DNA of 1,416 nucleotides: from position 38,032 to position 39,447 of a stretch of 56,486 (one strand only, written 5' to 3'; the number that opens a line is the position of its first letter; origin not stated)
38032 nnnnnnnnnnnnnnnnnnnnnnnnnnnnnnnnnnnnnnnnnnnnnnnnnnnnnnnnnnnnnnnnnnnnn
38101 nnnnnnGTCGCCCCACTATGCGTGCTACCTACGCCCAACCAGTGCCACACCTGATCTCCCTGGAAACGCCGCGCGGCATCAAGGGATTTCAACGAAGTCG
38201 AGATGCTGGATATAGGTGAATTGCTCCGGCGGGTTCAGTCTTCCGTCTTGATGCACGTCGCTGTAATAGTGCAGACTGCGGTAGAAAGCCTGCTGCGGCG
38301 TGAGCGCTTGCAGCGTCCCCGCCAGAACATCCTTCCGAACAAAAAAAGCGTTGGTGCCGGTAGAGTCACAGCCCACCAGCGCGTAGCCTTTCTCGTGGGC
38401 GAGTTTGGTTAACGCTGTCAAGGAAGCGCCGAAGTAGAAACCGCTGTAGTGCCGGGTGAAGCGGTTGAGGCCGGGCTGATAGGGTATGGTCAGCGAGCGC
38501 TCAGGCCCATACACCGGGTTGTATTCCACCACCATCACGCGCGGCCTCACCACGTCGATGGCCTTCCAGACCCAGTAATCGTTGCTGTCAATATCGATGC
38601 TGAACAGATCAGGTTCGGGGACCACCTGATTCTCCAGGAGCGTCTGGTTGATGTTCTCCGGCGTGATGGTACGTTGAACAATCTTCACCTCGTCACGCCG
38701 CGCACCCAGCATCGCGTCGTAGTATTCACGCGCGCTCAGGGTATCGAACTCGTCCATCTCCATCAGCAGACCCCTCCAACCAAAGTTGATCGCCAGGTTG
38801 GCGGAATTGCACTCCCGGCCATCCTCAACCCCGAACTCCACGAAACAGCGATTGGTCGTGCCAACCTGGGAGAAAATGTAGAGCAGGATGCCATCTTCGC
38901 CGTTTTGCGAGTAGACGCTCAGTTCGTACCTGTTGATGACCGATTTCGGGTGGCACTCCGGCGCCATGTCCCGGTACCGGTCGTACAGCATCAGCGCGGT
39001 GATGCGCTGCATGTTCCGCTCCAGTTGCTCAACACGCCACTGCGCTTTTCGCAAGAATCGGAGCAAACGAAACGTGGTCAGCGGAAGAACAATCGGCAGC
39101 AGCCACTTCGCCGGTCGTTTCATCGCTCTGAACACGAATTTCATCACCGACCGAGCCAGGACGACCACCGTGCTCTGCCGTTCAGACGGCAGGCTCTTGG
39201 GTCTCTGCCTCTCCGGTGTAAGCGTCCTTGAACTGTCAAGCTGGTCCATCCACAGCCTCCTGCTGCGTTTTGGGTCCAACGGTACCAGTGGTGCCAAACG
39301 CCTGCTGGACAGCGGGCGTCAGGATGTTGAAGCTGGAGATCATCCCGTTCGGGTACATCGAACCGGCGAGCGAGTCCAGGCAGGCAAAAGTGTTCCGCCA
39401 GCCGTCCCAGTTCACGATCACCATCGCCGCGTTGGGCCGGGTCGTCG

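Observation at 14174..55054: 41-kb, 31-gene single-strand glycan supercluster that merges three assembly logics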

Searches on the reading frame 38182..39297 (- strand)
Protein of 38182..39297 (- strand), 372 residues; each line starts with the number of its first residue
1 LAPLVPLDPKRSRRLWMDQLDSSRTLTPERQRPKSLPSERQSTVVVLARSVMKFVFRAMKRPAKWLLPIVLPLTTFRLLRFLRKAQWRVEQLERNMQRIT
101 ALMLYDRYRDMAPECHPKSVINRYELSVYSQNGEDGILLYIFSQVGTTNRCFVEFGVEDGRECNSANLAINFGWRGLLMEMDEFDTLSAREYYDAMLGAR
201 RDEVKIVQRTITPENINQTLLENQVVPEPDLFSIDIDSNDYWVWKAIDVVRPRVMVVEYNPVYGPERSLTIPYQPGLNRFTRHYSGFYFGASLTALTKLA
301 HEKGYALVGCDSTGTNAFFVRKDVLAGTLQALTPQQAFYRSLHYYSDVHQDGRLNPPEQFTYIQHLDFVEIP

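Call 6: search_protein_families(library=pfam, proteins=[window:38182-39297:-], max_evalue=0.01)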
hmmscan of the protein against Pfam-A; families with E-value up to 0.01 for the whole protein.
window:38182-39297:- (372 aa): 0 families

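Call 12: search_protein_families(library=ncbifam, proteins=[window:38182-39297:-], max_evalue=0.1)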
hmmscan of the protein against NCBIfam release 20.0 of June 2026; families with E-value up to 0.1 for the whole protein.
window:38182-39297:- (372 aa): 0 families

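Call 13: search_protein_families(library=pfam, proteins=[window:38182-39297:-], max_evalue=10)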
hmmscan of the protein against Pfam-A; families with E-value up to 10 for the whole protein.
window:38182-39297:- (372 aa): 3 families
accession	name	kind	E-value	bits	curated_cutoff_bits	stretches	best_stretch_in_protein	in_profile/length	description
PF01638.23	HxlR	-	0.1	12.9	20.8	1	77-113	9-45/91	HxlR-like helix-turn-helix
PF04202.18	Mfp-3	-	0.18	12.6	22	1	259-287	28-56/71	Foot protein 3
PF05050.19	Methyltransf_21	-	0.22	12.1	22.7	1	198-263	89-152/173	Methyltransferase FkbM domain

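Call 77: search_solved_structures(query=window:38182-39297:-, max_evalue=1)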
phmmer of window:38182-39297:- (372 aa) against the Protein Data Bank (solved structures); distinct sequences matched with E-value up to 1: 4.
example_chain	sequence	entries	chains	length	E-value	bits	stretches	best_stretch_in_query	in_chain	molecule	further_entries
8j30_A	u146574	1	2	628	0.26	13.5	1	187-286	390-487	UDP-glucose:protein N-beta-glucosyltransferase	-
3q3e_A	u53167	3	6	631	0.26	13.5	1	187-286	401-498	HMW1C-like glycosyltransferase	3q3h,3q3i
6qzl_A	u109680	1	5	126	0.82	11.9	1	274-323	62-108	BTB/POZ domain-containing protein KCTD12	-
6m8s_A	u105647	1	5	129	0.85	11.8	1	274-323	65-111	BTB/POZ domain-containing protein KCTD12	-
